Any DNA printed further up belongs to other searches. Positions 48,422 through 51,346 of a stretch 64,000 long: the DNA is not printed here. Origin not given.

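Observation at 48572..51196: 874-aa protein with inverted topology for a wall hydrolase: ~600-aa leaderless N-domain, TM bundle, C-terminal M23 peptidase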

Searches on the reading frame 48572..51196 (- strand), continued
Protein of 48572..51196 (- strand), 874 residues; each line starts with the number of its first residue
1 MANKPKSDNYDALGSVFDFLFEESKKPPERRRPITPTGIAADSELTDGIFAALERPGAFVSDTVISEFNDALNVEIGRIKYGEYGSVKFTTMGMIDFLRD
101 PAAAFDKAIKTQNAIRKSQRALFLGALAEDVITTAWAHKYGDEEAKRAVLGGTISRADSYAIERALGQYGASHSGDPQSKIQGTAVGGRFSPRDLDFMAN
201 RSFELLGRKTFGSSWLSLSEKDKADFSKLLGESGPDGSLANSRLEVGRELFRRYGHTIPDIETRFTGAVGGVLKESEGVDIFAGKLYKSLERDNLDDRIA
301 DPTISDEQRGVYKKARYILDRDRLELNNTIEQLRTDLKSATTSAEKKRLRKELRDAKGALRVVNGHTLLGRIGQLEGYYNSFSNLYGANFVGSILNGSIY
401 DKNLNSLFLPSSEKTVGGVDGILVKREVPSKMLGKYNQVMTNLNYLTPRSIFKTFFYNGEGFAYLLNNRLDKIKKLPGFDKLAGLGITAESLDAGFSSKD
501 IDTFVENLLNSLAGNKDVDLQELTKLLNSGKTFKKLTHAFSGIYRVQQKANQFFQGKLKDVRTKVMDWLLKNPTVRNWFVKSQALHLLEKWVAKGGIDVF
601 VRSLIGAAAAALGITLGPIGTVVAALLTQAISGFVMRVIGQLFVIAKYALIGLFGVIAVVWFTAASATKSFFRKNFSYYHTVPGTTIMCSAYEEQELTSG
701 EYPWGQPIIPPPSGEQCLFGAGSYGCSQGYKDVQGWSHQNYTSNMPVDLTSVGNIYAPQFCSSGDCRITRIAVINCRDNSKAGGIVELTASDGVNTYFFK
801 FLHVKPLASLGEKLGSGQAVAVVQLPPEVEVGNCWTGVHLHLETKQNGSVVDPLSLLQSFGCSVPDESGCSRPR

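Call 43: search_protein_families(library=pfam, proteins=[P0066, P0086, P0091, P0105, P0110, P0119, P0123, P0172], max_evalue=0.01)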
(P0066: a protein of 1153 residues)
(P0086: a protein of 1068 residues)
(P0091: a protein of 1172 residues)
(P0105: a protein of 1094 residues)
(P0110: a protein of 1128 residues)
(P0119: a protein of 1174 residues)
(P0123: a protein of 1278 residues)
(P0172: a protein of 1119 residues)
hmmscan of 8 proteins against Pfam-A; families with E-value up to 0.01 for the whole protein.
P0066 (1153 aa): 0 families

P0086 (1068 aa): 1 family
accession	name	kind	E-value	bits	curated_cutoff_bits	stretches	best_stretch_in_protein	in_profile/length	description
PF01551.29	Peptidase_M23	-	0.00058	20.4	28.7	1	959-1044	15-95/96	Peptidase family M23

P0091 (1172 aa): 1 family
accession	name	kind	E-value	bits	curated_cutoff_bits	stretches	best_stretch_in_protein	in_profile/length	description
PF05257.22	CHAP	-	4e-05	24.5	26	1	1044-1141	6-81/81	CHAP domain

P0105 (1094 aa): 0 families

P0110 (1128 aa): 0 families

P0119 (1174 aa): 1 family
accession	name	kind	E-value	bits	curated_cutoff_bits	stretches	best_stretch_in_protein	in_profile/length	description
PF06476.17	DUF1090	-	0.00037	20.9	24.4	1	217-257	69-109/110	Protein of unknown function (DUF1090)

P0123 (1278 aa): 2 families
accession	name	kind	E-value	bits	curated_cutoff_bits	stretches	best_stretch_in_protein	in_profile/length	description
PF06476.17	DUF1090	-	2.9e-06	27.7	24.4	1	356-405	60-109/110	Protein of unknown function (DUF1090)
PF03631.20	Virul_fac_BrkB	-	0.0044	17.1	33.7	1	742-848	37-140/259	Virulence factor BrkB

P0172 (1119 aa): 2 families
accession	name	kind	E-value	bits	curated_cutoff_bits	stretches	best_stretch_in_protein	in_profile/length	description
PF02557.22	VanY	-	5.3e-21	75.2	25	1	971-1113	5-131/132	D-alanyl-D-alanine carboxypeptidase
PF01551.29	Peptidase_M23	-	9.6e-06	26.1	28.7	1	768-875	3-92/96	Peptidase family M23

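Call 49: fold_search(model_id=the predicted structure, library=viral)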
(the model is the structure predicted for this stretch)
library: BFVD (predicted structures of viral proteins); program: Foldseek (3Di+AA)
matches with E <= 10: 467; with E <= 0.001: 1
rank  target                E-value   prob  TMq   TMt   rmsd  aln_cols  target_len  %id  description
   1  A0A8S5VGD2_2          7.2e-04  0.63  0.12  0.08  40.9      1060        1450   12  Peptidase [Myoviridae sp. ctkfK18]
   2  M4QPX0                1.3e-03  1.00  0.10  0.41   4.6       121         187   21  (no name in the UniProt tables at hand)
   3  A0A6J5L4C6            2.4e-03  1.00  0.11  0.41  21.1       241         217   14  Peptidase M23 [uncultured Caudovirales phage]
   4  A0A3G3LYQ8            2.5e-03  1.00  0.12  0.25  13.2       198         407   21  Lysin A [Brevibacterium phage Cantare]
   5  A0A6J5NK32            7.4e-03  1.00  0.13  0.40   3.9       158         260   16  Peptidase M23 [uncultured Caudovirales phage]
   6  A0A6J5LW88            7.4e-03  1.00  0.11  0.56   4.0       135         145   20  Peptidase M23 [uncultured Caudovirales phage]
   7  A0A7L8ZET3            1.3e-02  1.00  0.10  0.35  15.3       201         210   17  (no name in the UniProt tables at hand)
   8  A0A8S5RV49            1.5e-02  1.00  0.12  0.17   7.5       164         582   16  (no name in the UniProt tables at hand)
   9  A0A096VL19            3.1e-02  0.30  0.12  0.10  54.7       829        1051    9  M23ase beta-sheet core domain-containing protein [Synechococcus phage S-CBP2]
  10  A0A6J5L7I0            3.2e-02  0.57  0.12  0.12  34.9       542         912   14  Peptidase M23 [uncultured Caudovirales phage]
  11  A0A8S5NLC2            4.0e-02  0.10  0.08  0.08  29.2       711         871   12  Minor capsid protein [Siphoviridae sp. ctFbs2]
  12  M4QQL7                4.8e-02  0.97  0.08  0.08  10.6       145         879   16  Peptidase M23 domain-containing protein [Cyanophage P-RSM1]
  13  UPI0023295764         4.8e-02  0.18  0.08  0.06  45.3       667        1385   12  (no name look-up for this kind of identifier)
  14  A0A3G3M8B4            5.3e-02  1.00  0.13  0.20   5.2       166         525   14  Lysin A [Gordonia phage Fosterous]
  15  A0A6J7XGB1            5.5e-02  0.11  0.07  0.08  44.5       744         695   12  Uncharacterized protein [uncultured Caudovirales phage]
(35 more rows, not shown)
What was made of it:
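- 48575..49051 (-): Cys-rich M23/LytM-type peptidase head, aa 716-874. Inferred to be extracellular. BFVD M23 hits at probability 1.0 (call 49).
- On Peptidase M23 (PF01551): BFVD M23 proteins hit at probability 1.0 (call 49).
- On Phage tail tape-measure proteins: BFVD tape-measure hits have probability 0.08-0.12 (call 49).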

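Call 77: search_protein_families(library=pfam, alignment_id=A1, max_evalue=10)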
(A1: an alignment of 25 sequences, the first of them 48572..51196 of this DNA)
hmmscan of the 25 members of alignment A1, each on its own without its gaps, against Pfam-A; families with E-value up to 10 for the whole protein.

A. member 1, window:48572-51196:- (874 aa): 3 families
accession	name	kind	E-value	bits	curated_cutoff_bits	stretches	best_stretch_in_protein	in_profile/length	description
PF01551.29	Peptidase_M23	-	0.0069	17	28.7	1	773-853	24-96/96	Peptidase family M23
PF18609.8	SAM_Exu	-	0.15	12.8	28.9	1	482-529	25-71/72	Exuperantia SAM-like domain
PF07888.16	CALCOCO1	-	0.26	10.5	36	1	306-358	58-111/496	Calcium binding and coiled-coil domain (CALCOCO1) like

B. families by the number of members that match (of 25 scanned): 49 families (the first 25 are shown)
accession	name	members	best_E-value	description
PF01551.29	Peptidase_M23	16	9.7e-18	Peptidase family M23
PF10153.14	Efg1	2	0.023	rRNA-processing protein Efg1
PF22144.1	Fungal_virus_P2_C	2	0.082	Fungal virus Capsid protein, C-terminal domain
PF15047.11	DUF4533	2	0.084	Protein of unknown function (DUF4533)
PF07888.16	CALCOCO1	2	0.11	Calcium binding and coiled-coil domain (CALCOCO1) like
PF05257.22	CHAP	1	1.2e-08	CHAP domain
PF17959.7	EF-hand_14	1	0.004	EF-hand domain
PF05478.16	Prominin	1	0.037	Prominin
PF14389.11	Lzipper-MIP1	1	0.04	Leucine-zipper of ternary complex factor MIP1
PF22061.2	CSN7_HB_subdom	1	0.046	CSN7 helical bundle subdomain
PF19578.4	DUF6090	1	0.046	Family of unknown function (DUF6090)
PF13373.11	Dsc3_C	1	0.047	DSC E3 ubiquitin ligase complex subunit 3, C-terminal domain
PF08658.15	Rad54_N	1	0.049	Rad54 N terminal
PF09011.16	HMG_box_2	1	0.067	HMG-box domain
PF06102.17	RRP36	1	0.078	rRNA biogenesis protein RRP36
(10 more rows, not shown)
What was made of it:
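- On Peptidase M23 (PF01551): 16 of 25 family members match at some level (call 77).
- Checked: PF01551 matches 16 of 25 relatives at a permissive threshold (E up to 10), best E 9.7e-18 (call 77).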

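Call 79: find_related_loci(query=A2, collection=viral_contigs, flank=10000)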
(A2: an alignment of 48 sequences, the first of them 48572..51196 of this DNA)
Query A2 (874 aa) in viral_contigs; peptide patterns used: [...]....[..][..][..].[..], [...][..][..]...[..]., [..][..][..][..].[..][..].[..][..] (x = any residue, [..] = any of these).
397 stretches matched a pattern, but none encodes a relative of the query by tblastn (E <= 1e-3).
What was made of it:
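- On Phage tail tape-measure proteins: No relatives are in IMG/VR (call 79).
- Closest known: Phage tape-measure proteins that carry hydrophobic segments and a C-terminal M23 domain. Different: No tail genes are present and no relatives occur in viral contigs (call 79).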

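Call 84: find_encoding_contigs(protein=P0189, flank=10000, max_places=2)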
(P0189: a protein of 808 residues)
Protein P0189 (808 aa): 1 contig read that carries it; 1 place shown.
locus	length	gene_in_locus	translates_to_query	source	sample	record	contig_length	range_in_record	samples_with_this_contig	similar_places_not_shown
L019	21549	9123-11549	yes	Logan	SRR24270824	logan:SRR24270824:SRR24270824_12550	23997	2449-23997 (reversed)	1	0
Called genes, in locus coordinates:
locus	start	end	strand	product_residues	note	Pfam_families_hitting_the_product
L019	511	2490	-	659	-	PF01612:DNA_pol_A_exo1, PF00476:DNA_pol_A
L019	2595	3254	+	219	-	PF24038:DUF7347 (faint)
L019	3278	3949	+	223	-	PF24038:DUF7347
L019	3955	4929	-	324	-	PF00551:Formyl_trans_N, PF02911:Formyl_trans_C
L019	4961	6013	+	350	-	PF02547:Queuosine_synth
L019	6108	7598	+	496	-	-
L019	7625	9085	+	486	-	-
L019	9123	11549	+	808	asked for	PF01551:Peptidase_M23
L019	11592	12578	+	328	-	-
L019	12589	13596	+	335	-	PF01702:TGT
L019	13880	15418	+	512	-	PF12072:RNase_Y_N, PF00013:KH_1 (weak), PF01966:HD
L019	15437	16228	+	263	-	PF00149:Metallophos, PF13277:YmdB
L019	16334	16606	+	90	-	PF00216:Bac_DNA_binding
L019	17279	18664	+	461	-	PF00188:CAP, PF17957:Big_7 (faint)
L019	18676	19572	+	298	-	-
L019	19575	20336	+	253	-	PF00696:AA_kinase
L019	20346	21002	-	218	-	PF04203:Sortase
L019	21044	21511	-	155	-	PF03449:GreA_GreB_N, PF01272:GreA_GreB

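Call 85: find_encoding_contigs(protein=P0164, flank=10000, max_places=2)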
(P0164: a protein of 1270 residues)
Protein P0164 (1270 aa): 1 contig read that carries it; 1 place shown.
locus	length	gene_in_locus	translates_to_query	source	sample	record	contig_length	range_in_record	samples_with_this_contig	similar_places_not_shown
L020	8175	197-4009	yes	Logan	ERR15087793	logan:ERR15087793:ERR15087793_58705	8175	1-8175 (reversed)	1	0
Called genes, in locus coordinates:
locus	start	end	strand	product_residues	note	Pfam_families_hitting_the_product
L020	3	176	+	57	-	?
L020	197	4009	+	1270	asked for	-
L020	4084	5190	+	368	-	-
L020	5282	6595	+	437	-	PF08239:SH3_3 (weak)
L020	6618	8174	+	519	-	?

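Call 87: search_protein_families(library=pfam, proteins=[L019:7625-9085:+, L017:7330-8793:+, L005:4429-5787:+, L006:1927-3324:+, L003:8473-9984:+, L019:6108-7598:+, L019:11592-12578:+, L020:4084-5190:+], max_evalue=1)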
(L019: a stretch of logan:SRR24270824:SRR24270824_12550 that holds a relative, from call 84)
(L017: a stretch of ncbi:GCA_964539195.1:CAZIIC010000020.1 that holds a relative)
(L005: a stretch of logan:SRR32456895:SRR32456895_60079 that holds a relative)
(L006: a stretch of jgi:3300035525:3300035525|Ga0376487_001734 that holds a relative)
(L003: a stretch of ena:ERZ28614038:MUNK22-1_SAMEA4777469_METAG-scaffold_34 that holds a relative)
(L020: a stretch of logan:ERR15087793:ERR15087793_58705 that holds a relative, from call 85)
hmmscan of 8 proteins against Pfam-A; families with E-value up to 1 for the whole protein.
L019:7625-9085:+ (486 aa): 0 families

L017:7330-8793:+ (487 aa): 0 families

L005:4429-5787:+ (452 aa): 1 family
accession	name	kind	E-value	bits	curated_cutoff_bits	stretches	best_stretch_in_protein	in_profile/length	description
PF02702.23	KdpD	-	0.057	13.3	26.1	1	107-162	65-119/210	Osmosensitive K+ channel His kinase sensor domain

L006:1927-3324:+ (465 aa): 2 families
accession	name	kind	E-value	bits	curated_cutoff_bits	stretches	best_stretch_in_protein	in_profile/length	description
PF04610.19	TrbL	-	0.0039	17.4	25.9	1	243-416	44-212/215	TrbL/VirB6 plasmid conjugal transfer protein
PF04956.18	TrbC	-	0.0088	16.7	27.9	1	139-184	31-73/98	TrbC/VIRB2 pilin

L003:8473-9984:+ (503 aa): 0 families

L019:6108-7598:+ (496 aa): 1 family
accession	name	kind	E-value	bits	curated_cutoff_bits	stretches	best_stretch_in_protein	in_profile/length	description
PF25080.1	zf_RING-like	-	0.13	12.8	27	1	433-459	13-39/48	RING zinc finger-like domain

L019:11592-12578:+ (328 aa): 0 families

L020:4084-5190:+ (368 aa): 0 families
